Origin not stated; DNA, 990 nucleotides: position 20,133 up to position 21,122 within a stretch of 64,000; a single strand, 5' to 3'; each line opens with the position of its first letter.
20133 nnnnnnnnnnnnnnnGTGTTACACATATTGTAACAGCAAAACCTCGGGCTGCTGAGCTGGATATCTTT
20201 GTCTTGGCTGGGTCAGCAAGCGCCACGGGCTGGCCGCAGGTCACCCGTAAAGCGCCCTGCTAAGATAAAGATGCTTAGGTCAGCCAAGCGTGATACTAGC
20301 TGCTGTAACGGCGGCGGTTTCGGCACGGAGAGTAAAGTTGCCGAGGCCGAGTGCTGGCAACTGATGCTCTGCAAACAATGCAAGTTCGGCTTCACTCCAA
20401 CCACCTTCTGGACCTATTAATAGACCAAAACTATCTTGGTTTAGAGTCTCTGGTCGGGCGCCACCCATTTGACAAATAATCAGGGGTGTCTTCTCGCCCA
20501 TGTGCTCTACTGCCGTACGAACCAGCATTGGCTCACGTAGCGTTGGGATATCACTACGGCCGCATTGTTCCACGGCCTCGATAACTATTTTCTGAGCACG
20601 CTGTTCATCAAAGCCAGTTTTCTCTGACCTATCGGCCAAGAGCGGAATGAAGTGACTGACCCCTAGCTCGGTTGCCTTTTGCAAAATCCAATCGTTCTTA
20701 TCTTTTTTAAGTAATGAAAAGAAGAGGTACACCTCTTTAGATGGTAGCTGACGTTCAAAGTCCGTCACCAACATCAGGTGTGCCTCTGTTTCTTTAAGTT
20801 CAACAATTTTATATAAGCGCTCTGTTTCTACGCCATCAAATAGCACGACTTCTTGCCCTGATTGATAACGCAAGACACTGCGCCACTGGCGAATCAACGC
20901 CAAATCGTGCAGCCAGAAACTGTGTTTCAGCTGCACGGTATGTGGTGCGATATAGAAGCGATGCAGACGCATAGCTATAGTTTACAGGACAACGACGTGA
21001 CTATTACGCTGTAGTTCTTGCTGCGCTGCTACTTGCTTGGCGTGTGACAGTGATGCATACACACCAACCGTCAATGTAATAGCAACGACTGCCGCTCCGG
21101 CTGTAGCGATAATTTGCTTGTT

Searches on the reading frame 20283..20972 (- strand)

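Call 86: search_protein_families(library=pfam, proteins=[window:20283-20972:-], max_evalue=0.00001)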
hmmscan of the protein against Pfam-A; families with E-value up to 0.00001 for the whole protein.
window:20283-20972:- (230 aa): 2 families
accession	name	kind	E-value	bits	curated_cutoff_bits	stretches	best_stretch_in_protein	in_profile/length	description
PF04452.19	Methyltrans_RNA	-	1.3e-40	139.1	23.9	1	77-227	4-163/165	RNA methyltransferase domain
PF20260.4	PUA_4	-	8.6e-06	26.2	23.9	0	32-65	11-44/48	RNA methyltransferase PUA domain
